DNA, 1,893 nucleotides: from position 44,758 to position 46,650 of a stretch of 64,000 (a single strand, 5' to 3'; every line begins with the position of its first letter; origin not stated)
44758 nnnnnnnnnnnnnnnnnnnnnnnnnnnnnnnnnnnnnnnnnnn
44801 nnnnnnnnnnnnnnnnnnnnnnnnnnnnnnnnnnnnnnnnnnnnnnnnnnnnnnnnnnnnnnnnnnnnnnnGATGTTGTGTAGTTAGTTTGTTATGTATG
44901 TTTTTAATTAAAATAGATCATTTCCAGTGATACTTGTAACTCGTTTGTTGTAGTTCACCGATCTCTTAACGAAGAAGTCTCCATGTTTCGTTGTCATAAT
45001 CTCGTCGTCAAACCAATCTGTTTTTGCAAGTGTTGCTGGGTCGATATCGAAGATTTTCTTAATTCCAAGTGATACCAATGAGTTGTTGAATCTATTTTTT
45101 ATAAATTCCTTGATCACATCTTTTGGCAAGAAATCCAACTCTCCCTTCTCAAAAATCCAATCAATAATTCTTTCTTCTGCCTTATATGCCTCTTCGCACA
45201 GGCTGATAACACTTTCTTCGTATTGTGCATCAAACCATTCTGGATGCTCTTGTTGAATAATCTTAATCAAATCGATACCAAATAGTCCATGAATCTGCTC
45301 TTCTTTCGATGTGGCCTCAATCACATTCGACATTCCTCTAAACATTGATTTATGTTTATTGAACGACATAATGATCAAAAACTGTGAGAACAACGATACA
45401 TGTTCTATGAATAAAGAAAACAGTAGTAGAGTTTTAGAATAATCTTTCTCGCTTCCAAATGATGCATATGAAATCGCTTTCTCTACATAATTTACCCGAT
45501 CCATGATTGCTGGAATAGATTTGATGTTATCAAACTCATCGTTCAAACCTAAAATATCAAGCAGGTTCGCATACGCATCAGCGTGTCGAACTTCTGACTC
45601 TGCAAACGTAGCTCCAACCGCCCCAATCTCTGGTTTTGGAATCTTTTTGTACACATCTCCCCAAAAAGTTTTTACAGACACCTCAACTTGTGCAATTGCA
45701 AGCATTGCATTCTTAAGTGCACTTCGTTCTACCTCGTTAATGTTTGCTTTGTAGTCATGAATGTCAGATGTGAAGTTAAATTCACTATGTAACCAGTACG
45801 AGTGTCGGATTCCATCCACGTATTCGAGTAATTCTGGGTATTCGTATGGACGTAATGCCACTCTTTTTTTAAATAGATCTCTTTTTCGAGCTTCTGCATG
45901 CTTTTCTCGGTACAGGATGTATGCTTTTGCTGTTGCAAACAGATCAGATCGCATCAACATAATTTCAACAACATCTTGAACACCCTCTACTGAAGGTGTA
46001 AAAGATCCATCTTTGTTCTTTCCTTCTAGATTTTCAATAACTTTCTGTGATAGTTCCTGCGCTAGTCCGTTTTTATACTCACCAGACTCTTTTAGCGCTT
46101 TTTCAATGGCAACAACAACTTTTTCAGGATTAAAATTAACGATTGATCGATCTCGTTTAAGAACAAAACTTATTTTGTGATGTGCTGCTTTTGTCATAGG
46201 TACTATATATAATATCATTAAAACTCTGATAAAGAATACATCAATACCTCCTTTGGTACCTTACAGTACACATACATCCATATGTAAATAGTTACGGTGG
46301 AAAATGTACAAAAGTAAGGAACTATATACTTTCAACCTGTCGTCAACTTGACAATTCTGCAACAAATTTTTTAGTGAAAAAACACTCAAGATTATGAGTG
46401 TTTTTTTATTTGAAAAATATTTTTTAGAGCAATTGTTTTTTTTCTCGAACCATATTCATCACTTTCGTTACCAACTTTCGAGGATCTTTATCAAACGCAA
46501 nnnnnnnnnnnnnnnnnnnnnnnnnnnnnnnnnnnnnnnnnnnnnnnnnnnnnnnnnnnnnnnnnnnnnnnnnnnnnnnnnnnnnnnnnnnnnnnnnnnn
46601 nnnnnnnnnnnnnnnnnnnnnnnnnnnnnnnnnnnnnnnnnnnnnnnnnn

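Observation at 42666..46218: nrdB-nrdA-ndk operon with the ATP-cone on the radical-generating beta subunit, not the catalytic subunit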

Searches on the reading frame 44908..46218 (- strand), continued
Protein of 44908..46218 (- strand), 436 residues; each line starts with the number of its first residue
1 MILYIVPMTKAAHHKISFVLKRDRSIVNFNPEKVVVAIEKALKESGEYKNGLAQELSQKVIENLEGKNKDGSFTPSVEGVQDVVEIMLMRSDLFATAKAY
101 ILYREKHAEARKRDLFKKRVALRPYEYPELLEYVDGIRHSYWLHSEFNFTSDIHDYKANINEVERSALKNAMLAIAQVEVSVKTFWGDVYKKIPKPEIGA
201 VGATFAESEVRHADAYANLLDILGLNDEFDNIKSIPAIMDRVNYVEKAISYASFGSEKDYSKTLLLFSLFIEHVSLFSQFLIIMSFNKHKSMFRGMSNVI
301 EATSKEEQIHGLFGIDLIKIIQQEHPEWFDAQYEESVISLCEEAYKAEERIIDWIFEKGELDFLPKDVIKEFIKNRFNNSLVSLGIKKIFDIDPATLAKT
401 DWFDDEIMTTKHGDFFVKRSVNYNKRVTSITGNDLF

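Call 17: find_related_loci(query=window:44908-46197:-, collection=genome_contigs, flank=6000)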
Query window:44908-46197:- (429 aa) in genome_contigs; peptide patterns used: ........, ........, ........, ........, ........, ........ (x = any residue, [..] = any of these).
84 stretches matched a pattern; 52 encode a relative of the query (tblastn E <= 1e-3); 51 distinct loci.
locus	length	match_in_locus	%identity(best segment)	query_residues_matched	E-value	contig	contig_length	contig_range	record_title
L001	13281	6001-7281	89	1-427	0e+0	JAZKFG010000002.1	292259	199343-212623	MAG: Patescibacteria group bacterium isolate DC_HB_02_SPN181219-bin067_1 DCHB02SPN_B067_1_000000000002, whole genome sho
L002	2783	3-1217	76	25-429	0e+0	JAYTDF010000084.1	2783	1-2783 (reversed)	MAG: Candidatus Parcubacteria bacterium isolate GFS_1662 GFS_1662_83, whole genome shotgun sequence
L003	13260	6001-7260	71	9-429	0e+0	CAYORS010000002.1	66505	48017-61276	MAG TPA_asm: uncultured Candidatus Saccharibacteria bacterium isolate SRP135725_co1_34 genome assembly, contig: NODE_302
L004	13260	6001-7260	69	9-429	0e+0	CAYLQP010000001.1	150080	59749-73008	MAG TPA_asm: uncultured Candidatus Saccharibacteria bacterium isolate SRP286056_co1_749 genome assembly, contig: NODE_68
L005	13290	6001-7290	64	1-429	0e+0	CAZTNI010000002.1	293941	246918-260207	MAG TPA_asm: uncultured Candidatus Saccharibacteria bacterium isolate SRP292972_co1_97 genome assembly, contig: NODE_52_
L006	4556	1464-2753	63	1-429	0e+0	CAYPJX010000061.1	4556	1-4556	MAG TPA_asm: uncultured Candidatus Saccharibacteria bacterium isolate SRP286056_co2_22 genome assembly, contig: NODE_334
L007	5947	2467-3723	63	12-429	0e+0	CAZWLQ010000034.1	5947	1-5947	MAG TPA_asm: uncultured Candidatus Saccharibacteria bacterium isolate SRP286056_co2_589 genome assembly, contig: NODE_23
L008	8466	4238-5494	63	12-429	0e+0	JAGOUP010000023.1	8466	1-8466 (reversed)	MAG: Candidatus Levyibacteriota bacterium isolate Gw_Eff_bin_508 Gw_Eff_23564_length_8466_cov_3.598153, whole genome sho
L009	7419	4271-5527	63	12-429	0e+0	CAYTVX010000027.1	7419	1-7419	MAG TPA_asm: uncultured Candidatus Saccharibacteria bacterium isolate SRP286056_co1_301 genome assembly, contig: NODE_13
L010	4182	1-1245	65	16-429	0e+0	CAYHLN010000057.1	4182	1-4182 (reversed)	MAG TPA_asm: Candidatus Woesearchaeota archaeon isolate ERP119705_co13_477 genome assembly, contig: NODE_27314_length_41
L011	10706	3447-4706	64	12-429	0e+0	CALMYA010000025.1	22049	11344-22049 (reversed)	MAG TPA_asm: uncultured bacterium isolate SRR6158316_bin.29_CONCOCT_v1.1_MAG genome assembly, contig: ERZ1749643.268, wh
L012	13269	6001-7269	61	8-429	9e-179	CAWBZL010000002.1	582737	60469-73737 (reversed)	MAG: uncultured Flavobacteriaceae bacterium isolate MFD03250.bin.1.112 genome assembly, contig: contig_3176, whole genom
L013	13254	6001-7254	61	12-429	2e-178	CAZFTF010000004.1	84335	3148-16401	MAG TPA_asm: uncultured Candidatus Peribacteria bacterium isolate SRP286056_co1_539 genome assembly, contig: NODE_224_le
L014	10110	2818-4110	61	8-429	1e-177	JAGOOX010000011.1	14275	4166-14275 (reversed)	MAG: Candidatus Paceibacterota bacterium isolate Gw_Eff_bin_200 Gw_Eff_9874_length_14275_cov_5.779615, whole genome shot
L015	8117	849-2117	61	9-429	1e-176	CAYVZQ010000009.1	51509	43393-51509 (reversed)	MAG TPA_asm: uncultured Candidatus Peribacteria bacterium isolate SRP118108_co5_515 genome assembly, contig: NODE_367_le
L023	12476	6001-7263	60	9-429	9e-174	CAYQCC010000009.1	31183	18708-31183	MAG TPA_asm: uncultured Candidatus Saccharibacteria bacterium isolate SRP296810_co1_187 genome assembly, contig: NODE_13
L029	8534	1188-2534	57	1-429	2e-172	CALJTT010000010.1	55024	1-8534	MAG: Candidatus Pacebacteria bacterium isolate R3_Bin_METABAT__89_1 genome assembly, contig: c_000000386036, whole genom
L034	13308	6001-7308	57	8-429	4e-170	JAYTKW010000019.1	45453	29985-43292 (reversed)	MAG: Candidatus Kaiserbacteria bacterium isolate GFS_3221 GFS_3221_18, whole genome shotgun sequence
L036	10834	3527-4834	57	8-429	1e-169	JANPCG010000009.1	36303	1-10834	MAG: Candidatus Kaiserbacteria bacterium isolate VAR_78_metabat_560 VAR_78_k141_1873590, whole genome shotgun sequence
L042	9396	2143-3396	57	12-429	2e-162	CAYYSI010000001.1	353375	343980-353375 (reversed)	MAG TPA_asm: uncultured Candidatus Saccharibacteria bacterium isolate SRP296810_co1_396 genome assembly, contig: NODE_15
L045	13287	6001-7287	75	1-429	0e+0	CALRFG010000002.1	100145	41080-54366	MAG: Candidatus Nomurabacteria bacterium isolate ZE-17mar17-71 genome assembly, contig: ZE-13mar17-C82, whole genome sho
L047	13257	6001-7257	63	12-429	0e+0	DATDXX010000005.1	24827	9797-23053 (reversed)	MAG TPA_asm: Candidatus Paceibacterota bacterium isolate SMAG_U8150 k141_1602396, whole genome shotgun sequence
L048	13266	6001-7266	59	9-429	1e-165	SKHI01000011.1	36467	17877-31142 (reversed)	MAG: Candidatus Woesearchaeota archaeon isolate CSBr16_197 CSBr16-491, whole genome shotgun sequence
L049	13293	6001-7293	65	1-429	0e+0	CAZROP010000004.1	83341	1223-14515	MAG TPA_asm: uncultured Candidatus Saccharibacteria bacterium isolate SRP296810_co1_66 genome assembly, contig: NODE_239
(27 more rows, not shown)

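Call 38: search_protein_families(library=pfam, alignment_id=A2, max_evalue=0.001)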
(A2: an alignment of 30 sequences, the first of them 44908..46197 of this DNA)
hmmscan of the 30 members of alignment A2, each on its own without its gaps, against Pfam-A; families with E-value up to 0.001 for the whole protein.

A. member 1, window:44908-46197:- (429 aa): 2 families
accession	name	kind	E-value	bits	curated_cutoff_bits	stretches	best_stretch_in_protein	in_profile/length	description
PF00268.27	Ribonuc_red_sm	-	1.9e-58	198.5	33.6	1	113-385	2-276/281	Ribonucleotide reductase, small chain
PF03477.21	ATP-cone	-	6.1e-20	72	25.8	1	11-101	2-87/88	ATP cone domain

B. families by the number of members that match (of 30 scanned): 12 families
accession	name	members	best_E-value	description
PF00268.27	Ribonuc_red_sm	30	1.6e-58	Ribonucleotide reductase, small chain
PF03477.21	ATP-cone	28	1.9e-22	ATP cone domain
PF13403.11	Hint_2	2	1.9e-06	Hint domain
PF14890.11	Intein_splicing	2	0.00028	Intein splicing domain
PF02867.20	Ribonuc_red_lgC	1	4.7e-94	Ribonucleotide reductase, barrel domain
PF12917.13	YfbR-like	1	1.1e-08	5'-deoxynucleotidase YfbR-like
PF00317.26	Ribonuc_red_lgN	1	1.9e-06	Ribonucleotide reductase, all-alpha domain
PF13023.12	HD_3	1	5.5e-06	HD domain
PF10364.14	NKWYS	1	9.7e-05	Putative capsular polysaccharide synthesis protein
PF02332.24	Phenol_Hydrox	1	0.00031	Methane/Phenol/Alkene Hydroxylase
PF01966.28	HD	1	0.00069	HD domain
PF02915.23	Rubrerythrin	1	0.00094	Rubrerythrin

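Call 42: search_protein_families(library=pfam, proteins=[L005:9010-9381:+, L007:5445-5819:+, L008:7221-7586:+, L010:2973-3344:+, L047:8989-9360:+, L048:8953-9330:+, L011:6388-6801:+, L003:8956-9456:+, L023:9079-9507:+, L042:5172-5660:+], max_evalue=0.001)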
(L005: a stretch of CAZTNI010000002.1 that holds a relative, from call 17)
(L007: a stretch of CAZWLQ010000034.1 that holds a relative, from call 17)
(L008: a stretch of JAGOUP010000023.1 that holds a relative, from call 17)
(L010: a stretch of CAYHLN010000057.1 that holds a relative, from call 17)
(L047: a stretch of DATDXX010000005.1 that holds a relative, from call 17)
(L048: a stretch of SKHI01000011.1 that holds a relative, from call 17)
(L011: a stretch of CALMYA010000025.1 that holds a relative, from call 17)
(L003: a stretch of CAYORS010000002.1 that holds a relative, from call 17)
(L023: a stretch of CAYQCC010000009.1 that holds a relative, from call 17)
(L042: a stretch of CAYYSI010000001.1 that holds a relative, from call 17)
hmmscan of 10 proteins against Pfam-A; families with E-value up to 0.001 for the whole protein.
L005:9010-9381:+ (123 aa): 1 family
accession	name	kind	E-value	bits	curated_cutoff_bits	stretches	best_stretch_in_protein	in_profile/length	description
PF01243.27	PNPOx_N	-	3.2e-11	44.1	28.1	1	18-117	16-118/120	Pyridoxamine 5'-phosphate oxidase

L007:5445-5819:+ (124 aa): 1 family
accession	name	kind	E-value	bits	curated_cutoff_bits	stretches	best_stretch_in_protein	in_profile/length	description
PF01243.27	PNPOx_N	-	2.6e-10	41.1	28.1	1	6-116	4-117/120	Pyridoxamine 5'-phosphate oxidase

L008:7221-7586:+ (121 aa): 1 family
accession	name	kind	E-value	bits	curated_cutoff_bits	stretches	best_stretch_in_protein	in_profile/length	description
PF01243.27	PNPOx_N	-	5.6e-10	40.1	28.1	1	18-115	16-116/120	Pyridoxamine 5'-phosphate oxidase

L010:2973-3344:+ (123 aa): 1 family
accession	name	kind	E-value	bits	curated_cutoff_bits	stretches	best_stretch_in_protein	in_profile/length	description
PF01243.27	PNPOx_N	-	1.5e-12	48.4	28.1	1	18-117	16-118/120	Pyridoxamine 5'-phosphate oxidase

L047:8989-9360:+ (123 aa): 1 family
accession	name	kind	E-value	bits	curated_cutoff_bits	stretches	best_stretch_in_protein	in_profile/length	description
PF01243.27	PNPOx_N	-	2.3e-11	44.5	28.1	1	18-117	16-118/120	Pyridoxamine 5'-phosphate oxidase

L048:8953-9330:+ (125 aa): 1 family
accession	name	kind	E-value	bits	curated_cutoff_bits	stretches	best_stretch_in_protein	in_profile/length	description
PF01243.27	PNPOx_N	-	3.7e-11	43.9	28.1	1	12-118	9-118/120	Pyridoxamine 5'-phosphate oxidase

L011:6388-6801:+ (137 aa): 1 family
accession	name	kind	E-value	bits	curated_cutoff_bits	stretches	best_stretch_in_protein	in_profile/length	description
PF01243.27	PNPOx_N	-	4.4e-10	40.4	28.1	1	10-124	1-118/120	Pyridoxamine 5'-phosphate oxidase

L003:8956-9456:+ (166 aa): 1 family
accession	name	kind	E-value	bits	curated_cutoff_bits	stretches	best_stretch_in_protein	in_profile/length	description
PF01300.24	Sua5_yciO_yrdC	-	5e-36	124.3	25.1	1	8-156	2-154/178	Telomere recombination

L023:9079-9507:+ (142 aa): 0 families

L042:5172-5660:+ (162 aa): 0 families

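Call 58: search_protein_families(library=pfam, proteins=[L023:9079-9507:+, L042:5172-5660:+, L034:9005-9829:+, L004:9170-9829:+, L049:9163-9786:+, L029:4545-5483:+, L036:6903-7862:+, L045:9354-10460:+], max_evalue=0.001)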
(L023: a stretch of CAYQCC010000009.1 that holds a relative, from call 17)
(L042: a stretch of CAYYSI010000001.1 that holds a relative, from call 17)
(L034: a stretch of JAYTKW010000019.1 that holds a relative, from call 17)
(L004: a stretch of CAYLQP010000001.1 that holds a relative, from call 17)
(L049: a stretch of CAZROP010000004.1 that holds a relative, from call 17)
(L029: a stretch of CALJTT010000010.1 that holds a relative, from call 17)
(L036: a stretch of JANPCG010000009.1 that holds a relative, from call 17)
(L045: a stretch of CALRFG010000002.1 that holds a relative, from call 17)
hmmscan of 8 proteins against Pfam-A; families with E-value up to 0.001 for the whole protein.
L023:9079-9507:+ (142 aa): 0 families

L042:5172-5660:+ (162 aa): 0 families

L034:9005-9829:+ (274 aa): 0 families

L004:9170-9829:+ (219 aa): 1 family
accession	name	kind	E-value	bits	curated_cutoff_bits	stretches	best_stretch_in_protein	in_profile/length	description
PF01300.24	Sua5_yciO_yrdC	-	1.3e-41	142.5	25.1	1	47-218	2-176/178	Telomere recombination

L049:9163-9786:+ (207 aa): 1 family
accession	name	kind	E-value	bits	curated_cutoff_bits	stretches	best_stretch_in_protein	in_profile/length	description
PF09335.16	VTT_dom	-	6.1e-14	53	33.9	1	49-163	7-122/123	VTT domain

L029:4545-5483:+ (312 aa): 2 families
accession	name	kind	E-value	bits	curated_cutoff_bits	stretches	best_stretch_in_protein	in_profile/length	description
PF00413.30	Peptidase_M10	-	2.8e-11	44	24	1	32-292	7-155/159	Matrixin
PF22905.2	Hydro_N_hd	-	0.00046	20.6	27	1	165-221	81-137/195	Hydrolase N-terminal helical domain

L036:6903-7862:+ (319 aa): 2 families
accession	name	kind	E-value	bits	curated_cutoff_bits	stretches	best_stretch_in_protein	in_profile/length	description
PF00413.30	Peptidase_M10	-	7e-11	42.7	24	1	230-290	102-154/159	Matrixin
PF17675.6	APG6_N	-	0.0007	20.5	45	1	118-216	9-106/132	Apg6 coiled-coil region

L045:9354-10460:+ (368 aa): 1 family
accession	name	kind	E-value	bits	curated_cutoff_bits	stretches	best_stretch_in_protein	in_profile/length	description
PF03441.19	FAD_binding_7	-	2.3e-18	66.8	27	1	66-207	1-147/203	FAD binding domain of DNA photolyase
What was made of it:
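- The 3' neighbours of nrdA in other relatives are heterogeneous (calls 42, 58).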

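Call 60: find_encoding_contigs(protein=P0001, flank=3000, max_places=3)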
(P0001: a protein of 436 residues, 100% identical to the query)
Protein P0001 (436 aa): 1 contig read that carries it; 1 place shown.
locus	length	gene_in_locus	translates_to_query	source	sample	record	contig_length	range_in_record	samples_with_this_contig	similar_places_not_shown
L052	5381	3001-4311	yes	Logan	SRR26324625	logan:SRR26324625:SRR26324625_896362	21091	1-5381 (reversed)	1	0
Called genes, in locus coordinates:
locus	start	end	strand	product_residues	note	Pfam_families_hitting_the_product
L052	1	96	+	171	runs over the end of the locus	-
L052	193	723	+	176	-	-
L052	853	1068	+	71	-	-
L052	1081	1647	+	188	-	PF00717:Peptidase_S24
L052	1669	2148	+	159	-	PF00160:Pro_isomerase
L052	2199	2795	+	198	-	PF18306:LDcluster4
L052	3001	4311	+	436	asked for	PF03477:ATP-cone, PF00268:Ribonuc_red_sm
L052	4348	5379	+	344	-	?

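Call 69: predict_structure(alignment_id=A4)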
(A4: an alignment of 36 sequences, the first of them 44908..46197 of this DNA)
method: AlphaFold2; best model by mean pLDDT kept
length: 429 residues; sequences in the alignment: 36
mean_pLDDT: 77.4   pTM: 0.63
mean pLDDT of the five models: 77.4, 73.5, 69.6, 66.8, 66.5
residues with pLDDT >= 90: 128; 70-90: 199; 50-70: 55; < 50: 47
segments of 3 or more residues with pLDDT < 50: 1-3, 104-120, 404-429
pLDDT, mean of each block of 10 residues (from residue 1): 63 84 91 90 93 91 87 91 91 79 43 39 55 59 79 92 90 75 63 67 73 79 82 81 67 81 81 92 86 79 80 86 89 89 95 94 94 87 95 84 44 31 34
secondary structure, 60 per line:
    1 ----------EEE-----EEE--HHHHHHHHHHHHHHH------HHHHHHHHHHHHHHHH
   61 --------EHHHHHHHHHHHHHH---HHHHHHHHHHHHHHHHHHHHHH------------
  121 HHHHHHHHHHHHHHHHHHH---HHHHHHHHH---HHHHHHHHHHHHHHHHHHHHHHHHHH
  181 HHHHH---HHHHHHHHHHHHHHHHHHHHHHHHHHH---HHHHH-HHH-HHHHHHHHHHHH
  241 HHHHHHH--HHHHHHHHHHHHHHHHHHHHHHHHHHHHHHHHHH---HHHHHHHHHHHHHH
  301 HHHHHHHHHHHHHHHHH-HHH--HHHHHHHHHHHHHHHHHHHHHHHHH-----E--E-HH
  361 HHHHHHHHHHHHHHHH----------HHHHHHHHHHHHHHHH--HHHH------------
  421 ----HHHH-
elements in order: E11-13 E19-21 H24-38 H45-60 H70-83 H87-108 H121-139 H143-151 H155-185 H189-215 H219-223 H229-247 H250-283 H287-317 H324-348 H359-376 H387-402 H405-408 H425-428
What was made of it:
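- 45895..46167 (-): ATP-cone domain of NrdB (residues 11-101 of the 429-aa protein). AlphaFold: strands 11-13 and 19-21, then helices 24-38, 45-60, 70-83 and 87-108, at pLDDT 84-93 (call 69).
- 44911..45042 (-): C-terminal tail of NrdB (alpha-binding tail ending ..................). Low pLDDT at residues 404-429, as expected for a disordered tail (call 69).
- On ATP-cone domain (PF03477): AlphaFold model: strands 11-13 and 19-21, four helices, pLDDT 84-93 (call 69).
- The AlphaFold model has the cone fold joined to the core by a flexible linker (call 69). The domain is predicted with high confidence (call 69).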

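Call 71: fold_search(model_id=the predicted structure, library=pdb)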
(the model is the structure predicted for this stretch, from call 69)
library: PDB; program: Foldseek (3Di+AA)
matches with E <= 10: 667; with E <= 0.001: 219
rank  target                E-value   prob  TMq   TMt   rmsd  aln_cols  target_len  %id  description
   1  5olk_D                2.5e-32  1.00  0.64  0.70  14.9       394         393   58  Crystal structure of the ATP-cone-containing NrdB from Leeuwenhoekiella blandensis (released 2018-01-10)
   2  5olk_A                3.8e-32  1.00  0.64  0.69  15.7       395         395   58  Crystal structure of the ATP-cone-containing NrdB from Leeuwenhoekiella blandensis (released 2018-01-10)
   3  5olk_C                5.1e-32  1.00  0.64  0.69  15.0       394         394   58  Crystal structure of the ATP-cone-containing NrdB from Leeuwenhoekiella blandensis (released 2018-01-10)
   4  5olk_B                6.2e-32  1.00  0.64  0.70  14.4       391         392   58  Crystal structure of the ATP-cone-containing NrdB from Leeuwenhoekiella blandensis (released 2018-01-10)
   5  6sf5_A                3.1e-25  1.00  0.64  0.92   3.2       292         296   64  Mn-containing form of the ribonucleotide reductase NrdB protein from Leeuwenhoekiella blandensis (released 2019-08-28)
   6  6sf4_B                2.1e-24  1.00  0.64  0.91   3.2       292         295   64  Apo form of the ribonucleotide reductase NrdB protein from Leeuwenhoekiella blandensis (released 2019-08-28)
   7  6sf4_A                2.8e-24  1.00  0.64  0.91   3.2       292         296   64  Apo form of the ribonucleotide reductase NrdB protein from Leeuwenhoekiella blandensis (released 2019-08-28)
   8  8dq3_D                3.2e-23  1.00  0.64  0.91   2.5       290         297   54  X-ray crystal structure of Aggregatibacter actinomycetemcomitans dimanganese(II) class Id ribonucleotide reductase bet (released 2023-07-26)
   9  8dq3_A                6.0e-23  1.00  0.64  0.91   2.5       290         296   54  X-ray crystal structure of Aggregatibacter actinomycetemcomitans dimanganese(II) class Id ribonucleotide reductase bet (released 2023-07-26)
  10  6cwo_A                1.0e-19  1.00  0.65  0.89   3.3       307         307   40  X-ray crystal structure of Flavobacterium johnsoniae dimanganese(II) ribonucleotide reductase beta subunit (aerobic) (released 2018-06-27)
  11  6cwp_A                1.3e-19  1.00  0.64  0.91   2.8       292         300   41  X-ray crystal structure of Flavobacterium johnsoniae dimanganese(II) ribonucleotide reductase beta subunit (anaerobic) (released 2018-04-18)
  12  6cwq_A                2.3e-19  1.00  0.65  0.90   3.0       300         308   41  X-ray crystal structure of Flavobacterium johnsoniae dimanganese(II) ribonucleotide reductase beta subunit (as-isolate (released 2018-04-18)
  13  6cwq_B                3.8e-19  1.00  0.64  0.90   2.9       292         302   41  X-ray crystal structure of Flavobacterium johnsoniae dimanganese(II) ribonucleotide reductase beta subunit (as-isolate (released 2018-04-18)
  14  6cwp_B                4.7e-19  1.00  0.64  0.89   2.8       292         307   41  X-ray crystal structure of Flavobacterium johnsoniae dimanganese(II) ribonucleotide reductase beta subunit (anaerobic) (released 2018-04-18)
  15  6cwo_B                6.0e-19  1.00  0.63  0.88   2.9       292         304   42  X-ray crystal structure of Flavobacterium johnsoniae dimanganese(II) ribonucleotide reductase beta subunit (aerobic) (released 2018-06-27)
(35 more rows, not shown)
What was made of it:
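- On ATP-cone domain (PF03477): The top Foldseek hit 5OLK aligns over 394 columns, cone included (call 71).
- The top Foldseek hit is 5OLK, followed by class Id betas (call 71).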

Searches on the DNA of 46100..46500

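Call 53: search_rna_families(source=window, start=46100, end=46500, threshold=evalue, max_evalue=1)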
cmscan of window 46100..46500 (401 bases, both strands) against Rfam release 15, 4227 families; matches with E-value up to 1: 4.
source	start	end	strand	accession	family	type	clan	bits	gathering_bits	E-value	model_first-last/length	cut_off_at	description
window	46375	46420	+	RF02433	SpF36_sRNA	Gene; sRNA;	-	27.5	48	0.056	1-51/51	no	Streptococcus sRNA SpF36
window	46375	46452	+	RF00238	ctRNA_pND324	Gene; antisense;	-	26.7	45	0.067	1-86/86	no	ctRNA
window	46379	46461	-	RF02503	Atu_C9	Gene; sRNA;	-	14.4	40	0.1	106-192/192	no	Rhizobiales sRNA Atu_C9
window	46293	46424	-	RF01260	snR11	Gene; snRNA; snoRNA; HACA-box;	CL00022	12.7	42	0.92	1-260/260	no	Small nucleolar RNA snR11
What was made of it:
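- Tried and rejected: Only sub-threshold hits appeared, on the terminator hairpin (call 53).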
